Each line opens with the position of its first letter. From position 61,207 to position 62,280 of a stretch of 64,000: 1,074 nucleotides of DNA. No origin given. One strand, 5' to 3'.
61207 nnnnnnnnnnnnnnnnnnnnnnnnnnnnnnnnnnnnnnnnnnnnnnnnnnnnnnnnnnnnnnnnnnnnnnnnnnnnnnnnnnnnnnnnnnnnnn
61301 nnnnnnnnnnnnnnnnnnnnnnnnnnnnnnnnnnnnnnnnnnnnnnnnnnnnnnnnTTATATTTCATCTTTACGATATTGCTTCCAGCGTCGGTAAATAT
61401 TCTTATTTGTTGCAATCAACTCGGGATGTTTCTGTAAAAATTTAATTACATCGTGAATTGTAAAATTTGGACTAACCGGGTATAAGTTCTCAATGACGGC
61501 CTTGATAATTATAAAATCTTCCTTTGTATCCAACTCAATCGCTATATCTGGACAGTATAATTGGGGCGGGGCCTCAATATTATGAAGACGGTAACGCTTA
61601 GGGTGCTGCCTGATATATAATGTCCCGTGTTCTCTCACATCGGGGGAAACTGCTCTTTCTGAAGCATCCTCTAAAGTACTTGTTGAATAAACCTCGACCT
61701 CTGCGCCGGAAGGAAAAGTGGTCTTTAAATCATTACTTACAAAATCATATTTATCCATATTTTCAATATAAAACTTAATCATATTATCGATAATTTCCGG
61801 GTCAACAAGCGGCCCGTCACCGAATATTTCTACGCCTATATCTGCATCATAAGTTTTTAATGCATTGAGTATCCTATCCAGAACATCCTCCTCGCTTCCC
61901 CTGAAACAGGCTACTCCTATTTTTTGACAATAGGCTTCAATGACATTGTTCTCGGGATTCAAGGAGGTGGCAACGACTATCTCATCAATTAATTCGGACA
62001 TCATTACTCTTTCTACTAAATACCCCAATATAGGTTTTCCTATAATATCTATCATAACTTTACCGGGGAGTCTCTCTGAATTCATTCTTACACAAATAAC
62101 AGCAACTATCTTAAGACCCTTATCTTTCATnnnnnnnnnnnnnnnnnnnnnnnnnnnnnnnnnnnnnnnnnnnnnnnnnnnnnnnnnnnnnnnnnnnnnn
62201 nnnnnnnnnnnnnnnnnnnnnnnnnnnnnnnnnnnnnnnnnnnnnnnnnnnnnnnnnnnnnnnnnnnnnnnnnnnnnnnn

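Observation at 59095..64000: Second, pseudaminic-acid-like nonulosonic module (spsC-F-G-E/pseC-F-G-I-like) running off the window end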

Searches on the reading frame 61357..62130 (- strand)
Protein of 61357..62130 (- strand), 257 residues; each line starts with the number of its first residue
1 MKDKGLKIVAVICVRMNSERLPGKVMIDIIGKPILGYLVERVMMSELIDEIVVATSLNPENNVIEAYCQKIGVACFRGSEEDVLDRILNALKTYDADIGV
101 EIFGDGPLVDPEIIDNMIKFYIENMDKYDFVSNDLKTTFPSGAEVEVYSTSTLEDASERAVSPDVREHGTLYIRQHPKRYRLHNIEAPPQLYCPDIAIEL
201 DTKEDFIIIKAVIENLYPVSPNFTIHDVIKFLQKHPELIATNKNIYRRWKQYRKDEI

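Call 5: search_protein_families(library=pfam, proteins=[window:61357-62130:-], max_evalue=0.01)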
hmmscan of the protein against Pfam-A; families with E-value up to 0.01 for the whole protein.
window:61357-62130:- (257 aa): 2 families
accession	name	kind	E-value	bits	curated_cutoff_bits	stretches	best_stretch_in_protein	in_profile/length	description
PF02348.25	CTP_transf_3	-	3.7e-33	115.6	22.6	1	10-206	2-185/217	Cytidylyltransferase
PF12804.13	NTP_transf_3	-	0.00041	21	27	1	15-122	11-112/160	MobA-like NTP transferase domain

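Call 6: search_protein_families(library=ncbifam, proteins=[window:61357-62130:-], max_evalue=0.01)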
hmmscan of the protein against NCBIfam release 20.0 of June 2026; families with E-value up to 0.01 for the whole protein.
window:61357-62130:- (257 aa): 12 families
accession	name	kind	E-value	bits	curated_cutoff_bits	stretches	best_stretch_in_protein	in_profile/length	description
NF009905.0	PRK13368.1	subfamily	6.7e-23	81.3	255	1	7-126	2-119/243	3-deoxy-manno-octulosonate cytidylyltransferase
NF003952.0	PRK05450.1-5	subfamily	7.6e-19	67.8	193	1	7-125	2-120/250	3-deoxy-manno-octulosonate cytidylyltransferase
NF003950.0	PRK05450.1-3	subfamily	5.6e-16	58.6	234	1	7-140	2-135/248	3-deoxy-manno-octulosonate cytidylyltransferase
NF003948.0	PRK05450.1-1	equivalog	1.5e-12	47.3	281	1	7-129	5-126/248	3-deoxy-manno-octulosonate cytidylyltransferase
TIGR00466.1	kdsB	equivalog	1.7e-11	44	155.2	1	8-119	3-114/241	3-deoxy-manno-octulosonate cytidylyltransferase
TIGR03584.1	PseF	equivalog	3.6e-08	33.3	205.7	1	9-132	1-131/222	pseudaminic acid cytidylyltransferase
NF001457.0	PRK00317.1-3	equivalog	4.5e-07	29.6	164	1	24-187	19-175/200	molybdenum cofactor guanylyltransferase MobA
NF045495.1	AdoCbiPCobY_Meth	equivalog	9.2e-05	22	250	1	24-123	20-121/195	adenosylcobinamide-phosphate guanylyltransferase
TIGR03310.1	matur_MocA_YgfJ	equivalog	0.00011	22.2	186.45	1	23-127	16-121/188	molybdenum cofactor cytidylyltransferase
NF053639.1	Mfer334_fam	equivalog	0.00013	21.8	260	1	23-132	26-137/209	pseudomurein biosynthesis protein PmurB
NF001183.0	PRK00155.1-3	subfamily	0.00073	18.9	166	1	14-98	13-99/237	D-ribitol-5-phosphate cytidylyltransferase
NF010933.0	PRK14353.1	equivalog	0.009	14.7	505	0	13-120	16-123/453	bifunctional UDP-N-acetylglucosamine diphosphorylase/glucosamine-1-phosphate N-acetyltransferase GlmU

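Call 12: search_solved_structures(query=window:61357-62130:-, max_evalue=0.001)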
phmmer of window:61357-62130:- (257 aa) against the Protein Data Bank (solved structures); distinct sequences matched with E-value up to 0.001: 14.
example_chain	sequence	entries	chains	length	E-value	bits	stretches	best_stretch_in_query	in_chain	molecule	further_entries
6oew_A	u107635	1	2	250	5e-38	134.3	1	6-248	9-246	Cytidylyltransferase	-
1gq9_A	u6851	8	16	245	1.4e-12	51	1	7-119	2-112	3-DEOXY-MANNO-OCTULOSONATE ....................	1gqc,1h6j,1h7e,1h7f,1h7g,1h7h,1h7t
3jtj_A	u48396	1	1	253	2e-10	43.9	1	6-116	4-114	3-deoxy-manno-octulosonate cytidylyltransferase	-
3duv_A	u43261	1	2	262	4.5e-09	39.5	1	9-128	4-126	3-deoxy-manno-octulosonate cytidylyltransferase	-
1vh3_A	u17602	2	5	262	4.7e-09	39.4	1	9-128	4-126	3-deoxy-manno-octulosonate cytidylyltransferase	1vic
3tqd_A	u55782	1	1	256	5.7e-09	39.2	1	9-131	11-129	3-deoxy-manno-octulosonate cytidylyltransferase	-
3oam_A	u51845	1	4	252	2.4e-07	33.8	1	9-116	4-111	3-deoxy-manno-octulosonate cytidylyltransferase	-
8ees_A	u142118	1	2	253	4.7e-07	32.9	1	10-117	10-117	3-deoxy-manno-octulosonate cytidylyltransferase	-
3k8d_A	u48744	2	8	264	9.4e-07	31.9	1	6-115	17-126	3-deoxy-manno-octulosonate cytidylyltransferase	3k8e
1vh1_A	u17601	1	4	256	1.6e-06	31.1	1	8-115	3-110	3-deoxy-manno-octulosonate cytidylyltransferase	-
3pol_A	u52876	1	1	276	5.8e-06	29.3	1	3-123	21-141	3-deoxy-manno-octulosonate cytidylyltransferase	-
4fcu_A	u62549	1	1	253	1.6e-05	27.9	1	11-123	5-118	3-deoxy-manno-octulosonate cytidylyltransferase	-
4xwi_A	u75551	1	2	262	2e-05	27.5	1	10-117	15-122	3-deoxy-manno-octulosonate cytidylyltransferase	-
2y6p_A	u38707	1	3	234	2.3e-05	27.4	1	10-140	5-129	3-DEOXY-MANNO-OCTULOSONATE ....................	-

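Call 54: find_homologous_proteins(query=window:61357-62130:-, max_evalue=1e-30)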
Query window:61357-62130:- (257 aa): 4929 proteins with E <= 1e-30 among 6406 candidates; the best 120 are listed.
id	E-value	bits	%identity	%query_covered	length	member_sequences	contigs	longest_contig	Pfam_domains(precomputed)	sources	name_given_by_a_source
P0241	8.7e-168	574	100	100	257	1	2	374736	PF02348.26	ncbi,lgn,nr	ncbi:MAG: glycosyltransferase family protein [Candidatus Omnitrophica bacterium]|nr:glycosyltransfer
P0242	1.1e-114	400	68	100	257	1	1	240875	PF12804.14,PF02348.26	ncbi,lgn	-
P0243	1.9e-113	396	68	99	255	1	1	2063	PF02348.26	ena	-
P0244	1.0e-112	394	67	99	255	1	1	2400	PF12804.14,PF02348.26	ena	-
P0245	2.4e-108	380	64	100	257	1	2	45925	PF12804.14,PF02348.26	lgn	-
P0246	1.1e-98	348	60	98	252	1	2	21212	PF12804.14,PF02348.26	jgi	-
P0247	1.1e-97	345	71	84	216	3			PF12804.14,PF02348.26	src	-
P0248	1.2e-97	344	58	100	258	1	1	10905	PF02348.26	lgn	-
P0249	2.5e-95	337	58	97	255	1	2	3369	PF12804.14,PF02348.26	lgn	-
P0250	4.7e-95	336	59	99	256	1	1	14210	PF02348.26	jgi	-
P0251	5.6e-95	336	60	98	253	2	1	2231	PF12804.14,PF02348.26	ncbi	-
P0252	6.6e-95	335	58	100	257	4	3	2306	PF02348.26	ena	-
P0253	1.3e-92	328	70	80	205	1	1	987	PF02348.26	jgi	jgi:spore coat polysaccharide biosynthesis protein SpsF (cytidylyltransferase family)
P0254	1.7e-92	328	58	97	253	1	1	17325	PF12804.14,PF02348.26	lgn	-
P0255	5.5e-92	326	57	97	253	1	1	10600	PF12804.14,PF02348.26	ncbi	-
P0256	4.3e-91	323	60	93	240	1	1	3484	PF12804.14,PF02348.26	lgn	-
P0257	6.1e-91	323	57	97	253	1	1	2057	PF12804.14,PF02348.26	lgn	-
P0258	8.4e-91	322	56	98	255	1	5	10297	PF12804.14,PF02348.26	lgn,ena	-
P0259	1.1e-90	322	56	97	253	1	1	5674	PF12804.14,PF02348.26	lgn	-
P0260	3.7e-90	320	56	97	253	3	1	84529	PF12804.14,PF02348.26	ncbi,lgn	-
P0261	1.4e-89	318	55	94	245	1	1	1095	PF02348.26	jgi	-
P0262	3.6e-89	317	56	97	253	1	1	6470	PF12804.14,PF02348.26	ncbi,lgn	-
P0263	9.2e-89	315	56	97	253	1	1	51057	PF02348.26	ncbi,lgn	-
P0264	1.4e-88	315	55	98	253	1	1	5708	PF02348.26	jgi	jgi:spore coat polysaccharide biosynthesis protein SpsF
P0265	8.0e-88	312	55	98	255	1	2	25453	PF12804.14,PF02348.26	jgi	-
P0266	2.4e-87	311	57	97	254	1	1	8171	PF12804.14,PF02348.26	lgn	-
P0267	3.4e-86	307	57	94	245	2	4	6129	PF12804.14,PF02348.26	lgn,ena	-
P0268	4.9e-85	303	53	97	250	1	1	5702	PF02348.26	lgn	-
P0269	8.2e-85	302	53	97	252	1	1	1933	PF02348.26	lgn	-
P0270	1.1e-84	302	54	97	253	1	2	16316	PF12804.14,PF02348.26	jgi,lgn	jgi:spore coat polysaccharide biosynthesis protein SpsF (cytidylyltransferase family)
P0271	3.2e-84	300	54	98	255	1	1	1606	PF12804.14,PF02348.26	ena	-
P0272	2.6e-83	298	62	84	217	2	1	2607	PF02348.26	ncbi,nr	ncbi:MAG: glycosyltransferase family protein, partial [Candidatus Omnitrophica bacterium]|nr:glycosy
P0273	5.6e-83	296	54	96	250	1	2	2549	PF12804.14,PF02348.26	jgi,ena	-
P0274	1.0e-82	296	52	96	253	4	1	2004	PF12804.14,PF02348.26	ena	-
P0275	2.0e-82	295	52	98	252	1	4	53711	PF02348.26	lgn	-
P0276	2.9e-82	294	54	93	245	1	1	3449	PF12804.14,PF02348.26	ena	-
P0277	9.2e-82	292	51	97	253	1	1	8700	PF02348.26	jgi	jgi:spore coat polysaccharide biosynthesis protein SpsF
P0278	1.2e-81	292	51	97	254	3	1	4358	PF12804.14,PF02348.26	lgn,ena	-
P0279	4.2e-81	290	54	97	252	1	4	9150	PF12804.14,PF02348.26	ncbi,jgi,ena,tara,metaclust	tara:strand:+ start:1319 stop:2077 length:759 start_codon:yes stop_codon:yes gene_type:complete|meta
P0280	8.1e-81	289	49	98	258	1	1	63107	PF12804.14,PF02348.26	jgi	jgi:spore coat polysaccharide biosynthesis protein SpsF (cytidylyltransferase family)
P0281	9.0e-81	289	52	96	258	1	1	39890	PF12804.14,PF02348.26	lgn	-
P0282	1.4e-80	289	54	96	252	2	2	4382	PF12804.14,PF02348.26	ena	-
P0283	1.5e-80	288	51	97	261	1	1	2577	PF12804.14,PF02348.26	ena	-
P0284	2.5e-80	288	52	96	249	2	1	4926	PF02348.26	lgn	-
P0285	2.6e-80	288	54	96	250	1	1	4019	PF02348.26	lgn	-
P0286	2.6e-80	288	52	97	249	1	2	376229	PF12804.14,PF02348.26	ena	-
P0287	3.5e-80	287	53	97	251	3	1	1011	PF02348.26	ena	-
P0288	3.9e-80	287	54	98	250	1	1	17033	PF12804.14,PF02348.26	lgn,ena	-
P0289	5.3e-80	287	51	97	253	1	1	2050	PF12804.14,PF02348.26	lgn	-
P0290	6.1e-80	286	53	97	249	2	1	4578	PF12804.14,PF02348.26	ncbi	ncbi:MAG: glycosyltransferase family protein [Candidatus Pacearchaeota archaeon]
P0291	7.1e-80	286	52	96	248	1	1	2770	PF02348.26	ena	-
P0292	7.3e-80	286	53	96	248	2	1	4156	PF02348.26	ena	-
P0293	1.2e-79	286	50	96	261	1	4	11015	PF12804.14,PF02348.26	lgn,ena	-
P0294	1.6e-79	285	53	97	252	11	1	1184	PF12804.14,PF02348.26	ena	-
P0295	2.0e-79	285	53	96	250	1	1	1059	PF12804.14,PF02348.26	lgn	-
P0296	2.7e-79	284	52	96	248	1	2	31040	PF02348.26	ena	-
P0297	5.0e-79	283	51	97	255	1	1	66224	PF02348.26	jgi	jgi:spore coat polysaccharide biosynthesis protein SpsF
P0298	1.2e-78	282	51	97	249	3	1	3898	PF12804.14,PF02348.26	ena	-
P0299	1.3e-78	282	52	96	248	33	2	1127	PF02348.26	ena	-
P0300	1.7e-78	282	51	98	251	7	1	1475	PF02348.26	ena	-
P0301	1.8e-78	282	52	97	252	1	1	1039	PF02348.26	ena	-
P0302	2.0e-78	282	51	97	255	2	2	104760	PF02348.26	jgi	-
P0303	2.5e-78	281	52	96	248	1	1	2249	PF02348.26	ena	-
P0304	2.5e-78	281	51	96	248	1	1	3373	PF02348.26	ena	-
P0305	2.9e-78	281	52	97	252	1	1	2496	PF02348.26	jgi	jgi:spore coat polysaccharide biosynthesis protein SpsF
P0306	3.2e-78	281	48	97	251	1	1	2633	PF12804.14,PF02348.26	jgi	jgi:spore coat polysaccharide biosynthesis protein SpsF (cytidylyltransferase family)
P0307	3.6e-78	281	51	97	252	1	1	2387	PF02348.26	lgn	-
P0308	4.1e-78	280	52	97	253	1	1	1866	PF12804.14,PF02348.26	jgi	jgi:spore coat polysaccharide biosynthesis protein SpsF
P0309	4.6e-78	280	50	96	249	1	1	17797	PF12804.14,PF02348.26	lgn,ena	-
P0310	4.7e-78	280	51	96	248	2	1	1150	PF02348.26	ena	-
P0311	4.7e-78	280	50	96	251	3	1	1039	PF12804.14,PF02348.26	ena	-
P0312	5.2e-78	280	51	97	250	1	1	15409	PF12804.14,PF02348.26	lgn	-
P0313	6.6e-78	280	52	96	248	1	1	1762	PF02348.26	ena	-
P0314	6.7e-78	280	49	96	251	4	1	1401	PF02348.26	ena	-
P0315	7.7e-78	280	52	97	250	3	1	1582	PF12804.14,PF02348.26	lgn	-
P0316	2.1e-77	278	50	97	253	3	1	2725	PF02348.26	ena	-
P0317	2.3e-77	278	50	97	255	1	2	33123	PF02348.26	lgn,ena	-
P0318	2.6e-77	278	49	98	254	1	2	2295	PF02348.26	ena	-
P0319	3.2e-77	278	49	97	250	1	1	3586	PF12804.14,PF02348.26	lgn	-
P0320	3.5e-77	277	50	97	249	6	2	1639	PF12804.14,PF02348.26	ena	-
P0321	3.7e-77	277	51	98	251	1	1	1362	PF02348.26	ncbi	-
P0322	4.1e-77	277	52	93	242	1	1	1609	PF02348.26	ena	-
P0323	4.6e-77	277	52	97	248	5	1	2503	PF12804.14,PF02348.26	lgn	-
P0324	5.9e-77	277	50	97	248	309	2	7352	PF02348.26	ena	-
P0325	6.9e-77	276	52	96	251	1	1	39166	PF12804.14,PF02348.26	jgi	jgi:spore coat polysaccharide biosynthesis protein SpsF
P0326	7.9e-77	276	51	97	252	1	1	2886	PF02348.26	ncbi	ncbi:MAG: glycosyltransferase family protein [Pseudomonadota bacterium]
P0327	8.1e-77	276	52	96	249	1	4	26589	PF12804.14,PF02348.26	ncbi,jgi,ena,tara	tara:strand:- start:948 stop:1697 length:750 start_codon:yes stop_codon:yes gene_type:complete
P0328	9.9e-77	276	49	97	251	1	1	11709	PF02348.26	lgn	-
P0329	1.2e-76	276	48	98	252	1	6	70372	PF12804.14,PF02348.26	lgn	-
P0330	2.2e-76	275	48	97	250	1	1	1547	PF12804.14,PF02348.26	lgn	-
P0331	2.3e-76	275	49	97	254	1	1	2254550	PF02348.26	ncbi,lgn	ncbi:MAG: hypothetical protein V4527_14540 [Pseudomonadota bacterium]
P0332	2.3e-76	275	50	97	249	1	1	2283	PF12804.14,PF02348.26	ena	-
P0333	3.5e-76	274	49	93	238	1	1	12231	PF12804.14,PF02348.26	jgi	jgi:spore coat polysaccharide biosynthesis protein SpsF (cytidylyltransferase family)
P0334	3.7e-76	274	51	98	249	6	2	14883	PF12804.14,PF02348.26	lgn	-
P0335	4.4e-76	274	50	97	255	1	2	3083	PF02348.26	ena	-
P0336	4.7e-76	274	50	97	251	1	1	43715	PF12804.14,PF02348.26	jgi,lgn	jgi:spore coat polysaccharide biosynthesis protein SpsF (cytidylyltransferase family)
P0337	5.3e-76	274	51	98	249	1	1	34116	PF12804.14,PF02348.26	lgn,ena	-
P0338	5.6e-76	274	50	96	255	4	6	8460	PF02348.26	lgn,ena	-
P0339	5.7e-76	273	50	97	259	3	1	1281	PF12804.14,PF02348.26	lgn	-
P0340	6.5e-76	273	49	97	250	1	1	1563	PF02348.26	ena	-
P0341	7.8e-76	273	48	97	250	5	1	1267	PF02348.26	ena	-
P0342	9.3e-76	273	48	97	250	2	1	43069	PF12804.14,PF02348.26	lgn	-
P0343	1.6e-75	272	49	99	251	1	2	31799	PF12804.14,PF02348.26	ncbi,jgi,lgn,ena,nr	ncbi:MAG: glycosyltransferase family protein [Rhodospirillales bacterium]|jgi:spore coat polysacchar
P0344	1.7e-75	272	48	97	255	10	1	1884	PF02348.26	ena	-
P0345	1.8e-75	272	51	98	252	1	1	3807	PF12804.14,PF02348.26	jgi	jgi:spore coat polysaccharide biosynthesis protein SpsF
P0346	2.0e-75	272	47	97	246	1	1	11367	PF02348.26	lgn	-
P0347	2.8e-75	271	50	97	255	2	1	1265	PF02348.26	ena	-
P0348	3.2e-75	271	50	97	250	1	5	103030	PF02348.26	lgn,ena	-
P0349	3.2e-75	271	51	98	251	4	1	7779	PF02348.26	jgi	jgi:spore coat polysaccharide biosynthesis protein SpsF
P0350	3.9e-75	271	47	97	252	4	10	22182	PF12804.14,PF02348.26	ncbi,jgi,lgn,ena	-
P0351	4.5e-75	271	47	98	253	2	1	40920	PF12804.14,PF02348.26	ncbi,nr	ncbi:MAG: glycosyltransferase family protein [Magnetococcales bacterium]|nr:glycosyltransferase fami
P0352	4.5e-75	271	51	97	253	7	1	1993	PF02348.26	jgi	-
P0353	4.6e-75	270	50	97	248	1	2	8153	PF12804.14,PF02348.26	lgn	-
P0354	5.0e-75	270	51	96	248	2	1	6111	PF12804.14,PF02348.26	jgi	jgi:spore coat polysaccharide biosynthesis protein SpsF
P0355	5.5e-75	270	48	97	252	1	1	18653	PF12804.14,PF02348.26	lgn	-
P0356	5.9e-75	270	48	98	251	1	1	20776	PF12804.14,PF02348.26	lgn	-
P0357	6.2e-75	270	51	97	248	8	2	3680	PF12804.14,PF02348.26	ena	-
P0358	6.7e-75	270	49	98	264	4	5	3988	PF12804.14,PF02348.26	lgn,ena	-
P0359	6.9e-75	270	52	93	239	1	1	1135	PF02348.26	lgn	-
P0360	7.3e-75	270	50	97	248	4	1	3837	PF12804.14,PF02348.26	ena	-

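Call 55: find_encoding_contigs(protein=P0351, flank=9000, max_places=1)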
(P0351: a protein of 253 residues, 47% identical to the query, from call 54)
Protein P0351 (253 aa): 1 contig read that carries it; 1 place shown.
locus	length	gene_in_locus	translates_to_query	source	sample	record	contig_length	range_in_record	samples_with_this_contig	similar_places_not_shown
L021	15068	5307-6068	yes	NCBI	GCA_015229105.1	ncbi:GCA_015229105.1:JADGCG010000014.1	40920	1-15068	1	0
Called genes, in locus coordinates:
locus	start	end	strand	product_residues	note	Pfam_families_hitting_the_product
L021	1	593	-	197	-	?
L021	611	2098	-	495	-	-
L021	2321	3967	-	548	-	PF00015:MCPsignal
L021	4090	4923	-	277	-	PF00194:Carb_anhydrase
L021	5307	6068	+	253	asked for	PF02348:CTP_transf_3, PF12804:NTP_transf_3 (weak)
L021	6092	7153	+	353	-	PF01408:GFO_IDH_MocA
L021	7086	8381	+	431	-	PF01041:DegT_DnrJ_EryC1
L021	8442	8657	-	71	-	-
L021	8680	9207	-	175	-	PF00015:MCPsignal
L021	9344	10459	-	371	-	PF00762:Ferrochelatase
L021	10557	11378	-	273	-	PF00551:Formyl_trans_N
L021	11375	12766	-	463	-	PF16254:DUF4910, PF09940:DUF2172, PF16221:HTH_47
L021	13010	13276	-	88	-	-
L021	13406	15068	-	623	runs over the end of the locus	-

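Call 56: find_encoding_contigs(protein=P0286, flank=9000, max_places=1)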
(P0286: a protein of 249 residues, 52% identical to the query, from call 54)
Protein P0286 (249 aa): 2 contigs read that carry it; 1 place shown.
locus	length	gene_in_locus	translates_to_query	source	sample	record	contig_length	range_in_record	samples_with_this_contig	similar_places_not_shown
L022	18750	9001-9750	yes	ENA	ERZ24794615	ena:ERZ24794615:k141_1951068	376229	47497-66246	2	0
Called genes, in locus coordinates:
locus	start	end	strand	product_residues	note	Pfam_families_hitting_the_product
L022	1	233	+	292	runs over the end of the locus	PF00106:adh_short (faint), PF01073:3Beta_HSD, PF01370:Epimerase, PF02719:Polysacc_synt_2, PF04321:RmlD_sub_bind, PF07993:NAD_binding_4 (faint), PF13460:NAD_binding_10, PF16363:GDP_Man_Dehyd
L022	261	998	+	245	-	PF02348:CTP_transf_3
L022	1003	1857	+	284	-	PF05050:Methyltransf_21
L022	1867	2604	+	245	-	PF00106:adh_short, PF01370:Epimerase, PF08659:KR, PF13460:NAD_binding_10, PF13561:adh_short_C2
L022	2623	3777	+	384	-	PF25182:NonGDSL (faint), PF00657:Lipase_GDSL (faint), PF13472:Lipase_GDSL_2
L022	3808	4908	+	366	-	PF00465:Fe-ADH, PF13685:Fe-ADH_2 (faint), PF25137:ADH_Fe_C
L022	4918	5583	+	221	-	PF10111:Glyco_tranf_2_2, PF13641:Glyco_tranf_2_3, PF00535:Glycos_transf_2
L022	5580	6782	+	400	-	PF00266:Aminotran_5, PF01041:DegT_DnrJ_EryC1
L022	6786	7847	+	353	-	PF03102:NeuB, PF08666:SAF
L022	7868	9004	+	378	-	-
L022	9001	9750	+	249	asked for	PF02348:CTP_transf_3, PF12804:NTP_transf_3 (weak)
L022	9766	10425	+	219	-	PF08242:Methyltransf_12 (faint), PF13649:Methyltransf_25 (weak)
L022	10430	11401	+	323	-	PF01408:GFO_IDH_MocA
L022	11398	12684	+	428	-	PF01041:DegT_DnrJ_EryC1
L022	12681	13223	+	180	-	PF13302:Acetyltransf_3, PF00583:Acetyltransf_1, PF13420:Acetyltransf_4, PF13508:Acetyltransf_7, PF08445:FR47 (weak)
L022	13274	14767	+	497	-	-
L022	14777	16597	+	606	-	PF00664:ABC_membrane, PF00005:ABC_tran, PF02463:SMC_N (weak)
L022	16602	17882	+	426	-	-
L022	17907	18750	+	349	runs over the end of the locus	PF01408:GFO_IDH_MocA, PF22725:GFO_IDH_MocA_C3, PF02894:GFO_IDH_MocA_C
